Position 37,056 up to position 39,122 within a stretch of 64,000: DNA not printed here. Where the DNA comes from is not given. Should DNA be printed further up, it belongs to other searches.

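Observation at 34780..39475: Three-subunit HydABC-type complex with bifurcation signatures but an NADPH-flavin domain instead of a catalytic metal site (Stn/NfnABC-like transhydrogenase)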

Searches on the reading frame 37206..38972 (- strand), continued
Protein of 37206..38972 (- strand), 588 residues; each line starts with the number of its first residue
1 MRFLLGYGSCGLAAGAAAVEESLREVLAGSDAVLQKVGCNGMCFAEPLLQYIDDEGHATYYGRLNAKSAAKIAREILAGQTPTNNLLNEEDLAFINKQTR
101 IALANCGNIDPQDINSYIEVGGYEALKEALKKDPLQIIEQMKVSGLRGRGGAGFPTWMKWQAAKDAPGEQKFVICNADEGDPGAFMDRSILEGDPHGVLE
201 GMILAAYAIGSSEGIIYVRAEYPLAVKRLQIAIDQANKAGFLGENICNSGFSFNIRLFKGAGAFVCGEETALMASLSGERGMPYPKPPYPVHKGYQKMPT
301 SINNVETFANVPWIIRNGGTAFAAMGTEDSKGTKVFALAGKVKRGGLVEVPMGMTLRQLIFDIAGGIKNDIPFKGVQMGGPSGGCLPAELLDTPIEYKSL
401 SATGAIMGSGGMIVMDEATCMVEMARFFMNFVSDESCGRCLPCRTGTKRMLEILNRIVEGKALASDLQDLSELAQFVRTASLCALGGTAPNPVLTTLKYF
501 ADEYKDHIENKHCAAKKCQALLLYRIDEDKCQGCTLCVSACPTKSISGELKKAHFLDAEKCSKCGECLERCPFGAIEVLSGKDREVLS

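Call 18: search_solved_structures(query=window:37206-38972:-, show_alignments=5, max_evalue=1e-195)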
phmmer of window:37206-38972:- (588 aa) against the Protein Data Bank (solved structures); distinct sequences matched with E-value up to 1e-195: 6.
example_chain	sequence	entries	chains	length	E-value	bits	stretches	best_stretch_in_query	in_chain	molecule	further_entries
9bov_B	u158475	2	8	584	5.7e-240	801.1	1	1-578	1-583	NADH dehydrogenase (Quinone)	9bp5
8oh5_B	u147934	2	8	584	8.4e-231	770.9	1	2-576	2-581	NAD-reducing hydrogenase subunit HoxF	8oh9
9n5u_B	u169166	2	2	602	5.3e-223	745.1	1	4-582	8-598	NfnB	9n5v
7t2r_B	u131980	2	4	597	1e-206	691.3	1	9-576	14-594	NiFe hydrogenase subunit B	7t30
7q4v_B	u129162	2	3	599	2.2e-203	680.3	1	14-577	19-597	Iron hydrogenase HydB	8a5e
8a6t_B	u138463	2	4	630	9.4e-197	658.4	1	34-576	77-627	Electron bifurcating hydrogenase subunit HydB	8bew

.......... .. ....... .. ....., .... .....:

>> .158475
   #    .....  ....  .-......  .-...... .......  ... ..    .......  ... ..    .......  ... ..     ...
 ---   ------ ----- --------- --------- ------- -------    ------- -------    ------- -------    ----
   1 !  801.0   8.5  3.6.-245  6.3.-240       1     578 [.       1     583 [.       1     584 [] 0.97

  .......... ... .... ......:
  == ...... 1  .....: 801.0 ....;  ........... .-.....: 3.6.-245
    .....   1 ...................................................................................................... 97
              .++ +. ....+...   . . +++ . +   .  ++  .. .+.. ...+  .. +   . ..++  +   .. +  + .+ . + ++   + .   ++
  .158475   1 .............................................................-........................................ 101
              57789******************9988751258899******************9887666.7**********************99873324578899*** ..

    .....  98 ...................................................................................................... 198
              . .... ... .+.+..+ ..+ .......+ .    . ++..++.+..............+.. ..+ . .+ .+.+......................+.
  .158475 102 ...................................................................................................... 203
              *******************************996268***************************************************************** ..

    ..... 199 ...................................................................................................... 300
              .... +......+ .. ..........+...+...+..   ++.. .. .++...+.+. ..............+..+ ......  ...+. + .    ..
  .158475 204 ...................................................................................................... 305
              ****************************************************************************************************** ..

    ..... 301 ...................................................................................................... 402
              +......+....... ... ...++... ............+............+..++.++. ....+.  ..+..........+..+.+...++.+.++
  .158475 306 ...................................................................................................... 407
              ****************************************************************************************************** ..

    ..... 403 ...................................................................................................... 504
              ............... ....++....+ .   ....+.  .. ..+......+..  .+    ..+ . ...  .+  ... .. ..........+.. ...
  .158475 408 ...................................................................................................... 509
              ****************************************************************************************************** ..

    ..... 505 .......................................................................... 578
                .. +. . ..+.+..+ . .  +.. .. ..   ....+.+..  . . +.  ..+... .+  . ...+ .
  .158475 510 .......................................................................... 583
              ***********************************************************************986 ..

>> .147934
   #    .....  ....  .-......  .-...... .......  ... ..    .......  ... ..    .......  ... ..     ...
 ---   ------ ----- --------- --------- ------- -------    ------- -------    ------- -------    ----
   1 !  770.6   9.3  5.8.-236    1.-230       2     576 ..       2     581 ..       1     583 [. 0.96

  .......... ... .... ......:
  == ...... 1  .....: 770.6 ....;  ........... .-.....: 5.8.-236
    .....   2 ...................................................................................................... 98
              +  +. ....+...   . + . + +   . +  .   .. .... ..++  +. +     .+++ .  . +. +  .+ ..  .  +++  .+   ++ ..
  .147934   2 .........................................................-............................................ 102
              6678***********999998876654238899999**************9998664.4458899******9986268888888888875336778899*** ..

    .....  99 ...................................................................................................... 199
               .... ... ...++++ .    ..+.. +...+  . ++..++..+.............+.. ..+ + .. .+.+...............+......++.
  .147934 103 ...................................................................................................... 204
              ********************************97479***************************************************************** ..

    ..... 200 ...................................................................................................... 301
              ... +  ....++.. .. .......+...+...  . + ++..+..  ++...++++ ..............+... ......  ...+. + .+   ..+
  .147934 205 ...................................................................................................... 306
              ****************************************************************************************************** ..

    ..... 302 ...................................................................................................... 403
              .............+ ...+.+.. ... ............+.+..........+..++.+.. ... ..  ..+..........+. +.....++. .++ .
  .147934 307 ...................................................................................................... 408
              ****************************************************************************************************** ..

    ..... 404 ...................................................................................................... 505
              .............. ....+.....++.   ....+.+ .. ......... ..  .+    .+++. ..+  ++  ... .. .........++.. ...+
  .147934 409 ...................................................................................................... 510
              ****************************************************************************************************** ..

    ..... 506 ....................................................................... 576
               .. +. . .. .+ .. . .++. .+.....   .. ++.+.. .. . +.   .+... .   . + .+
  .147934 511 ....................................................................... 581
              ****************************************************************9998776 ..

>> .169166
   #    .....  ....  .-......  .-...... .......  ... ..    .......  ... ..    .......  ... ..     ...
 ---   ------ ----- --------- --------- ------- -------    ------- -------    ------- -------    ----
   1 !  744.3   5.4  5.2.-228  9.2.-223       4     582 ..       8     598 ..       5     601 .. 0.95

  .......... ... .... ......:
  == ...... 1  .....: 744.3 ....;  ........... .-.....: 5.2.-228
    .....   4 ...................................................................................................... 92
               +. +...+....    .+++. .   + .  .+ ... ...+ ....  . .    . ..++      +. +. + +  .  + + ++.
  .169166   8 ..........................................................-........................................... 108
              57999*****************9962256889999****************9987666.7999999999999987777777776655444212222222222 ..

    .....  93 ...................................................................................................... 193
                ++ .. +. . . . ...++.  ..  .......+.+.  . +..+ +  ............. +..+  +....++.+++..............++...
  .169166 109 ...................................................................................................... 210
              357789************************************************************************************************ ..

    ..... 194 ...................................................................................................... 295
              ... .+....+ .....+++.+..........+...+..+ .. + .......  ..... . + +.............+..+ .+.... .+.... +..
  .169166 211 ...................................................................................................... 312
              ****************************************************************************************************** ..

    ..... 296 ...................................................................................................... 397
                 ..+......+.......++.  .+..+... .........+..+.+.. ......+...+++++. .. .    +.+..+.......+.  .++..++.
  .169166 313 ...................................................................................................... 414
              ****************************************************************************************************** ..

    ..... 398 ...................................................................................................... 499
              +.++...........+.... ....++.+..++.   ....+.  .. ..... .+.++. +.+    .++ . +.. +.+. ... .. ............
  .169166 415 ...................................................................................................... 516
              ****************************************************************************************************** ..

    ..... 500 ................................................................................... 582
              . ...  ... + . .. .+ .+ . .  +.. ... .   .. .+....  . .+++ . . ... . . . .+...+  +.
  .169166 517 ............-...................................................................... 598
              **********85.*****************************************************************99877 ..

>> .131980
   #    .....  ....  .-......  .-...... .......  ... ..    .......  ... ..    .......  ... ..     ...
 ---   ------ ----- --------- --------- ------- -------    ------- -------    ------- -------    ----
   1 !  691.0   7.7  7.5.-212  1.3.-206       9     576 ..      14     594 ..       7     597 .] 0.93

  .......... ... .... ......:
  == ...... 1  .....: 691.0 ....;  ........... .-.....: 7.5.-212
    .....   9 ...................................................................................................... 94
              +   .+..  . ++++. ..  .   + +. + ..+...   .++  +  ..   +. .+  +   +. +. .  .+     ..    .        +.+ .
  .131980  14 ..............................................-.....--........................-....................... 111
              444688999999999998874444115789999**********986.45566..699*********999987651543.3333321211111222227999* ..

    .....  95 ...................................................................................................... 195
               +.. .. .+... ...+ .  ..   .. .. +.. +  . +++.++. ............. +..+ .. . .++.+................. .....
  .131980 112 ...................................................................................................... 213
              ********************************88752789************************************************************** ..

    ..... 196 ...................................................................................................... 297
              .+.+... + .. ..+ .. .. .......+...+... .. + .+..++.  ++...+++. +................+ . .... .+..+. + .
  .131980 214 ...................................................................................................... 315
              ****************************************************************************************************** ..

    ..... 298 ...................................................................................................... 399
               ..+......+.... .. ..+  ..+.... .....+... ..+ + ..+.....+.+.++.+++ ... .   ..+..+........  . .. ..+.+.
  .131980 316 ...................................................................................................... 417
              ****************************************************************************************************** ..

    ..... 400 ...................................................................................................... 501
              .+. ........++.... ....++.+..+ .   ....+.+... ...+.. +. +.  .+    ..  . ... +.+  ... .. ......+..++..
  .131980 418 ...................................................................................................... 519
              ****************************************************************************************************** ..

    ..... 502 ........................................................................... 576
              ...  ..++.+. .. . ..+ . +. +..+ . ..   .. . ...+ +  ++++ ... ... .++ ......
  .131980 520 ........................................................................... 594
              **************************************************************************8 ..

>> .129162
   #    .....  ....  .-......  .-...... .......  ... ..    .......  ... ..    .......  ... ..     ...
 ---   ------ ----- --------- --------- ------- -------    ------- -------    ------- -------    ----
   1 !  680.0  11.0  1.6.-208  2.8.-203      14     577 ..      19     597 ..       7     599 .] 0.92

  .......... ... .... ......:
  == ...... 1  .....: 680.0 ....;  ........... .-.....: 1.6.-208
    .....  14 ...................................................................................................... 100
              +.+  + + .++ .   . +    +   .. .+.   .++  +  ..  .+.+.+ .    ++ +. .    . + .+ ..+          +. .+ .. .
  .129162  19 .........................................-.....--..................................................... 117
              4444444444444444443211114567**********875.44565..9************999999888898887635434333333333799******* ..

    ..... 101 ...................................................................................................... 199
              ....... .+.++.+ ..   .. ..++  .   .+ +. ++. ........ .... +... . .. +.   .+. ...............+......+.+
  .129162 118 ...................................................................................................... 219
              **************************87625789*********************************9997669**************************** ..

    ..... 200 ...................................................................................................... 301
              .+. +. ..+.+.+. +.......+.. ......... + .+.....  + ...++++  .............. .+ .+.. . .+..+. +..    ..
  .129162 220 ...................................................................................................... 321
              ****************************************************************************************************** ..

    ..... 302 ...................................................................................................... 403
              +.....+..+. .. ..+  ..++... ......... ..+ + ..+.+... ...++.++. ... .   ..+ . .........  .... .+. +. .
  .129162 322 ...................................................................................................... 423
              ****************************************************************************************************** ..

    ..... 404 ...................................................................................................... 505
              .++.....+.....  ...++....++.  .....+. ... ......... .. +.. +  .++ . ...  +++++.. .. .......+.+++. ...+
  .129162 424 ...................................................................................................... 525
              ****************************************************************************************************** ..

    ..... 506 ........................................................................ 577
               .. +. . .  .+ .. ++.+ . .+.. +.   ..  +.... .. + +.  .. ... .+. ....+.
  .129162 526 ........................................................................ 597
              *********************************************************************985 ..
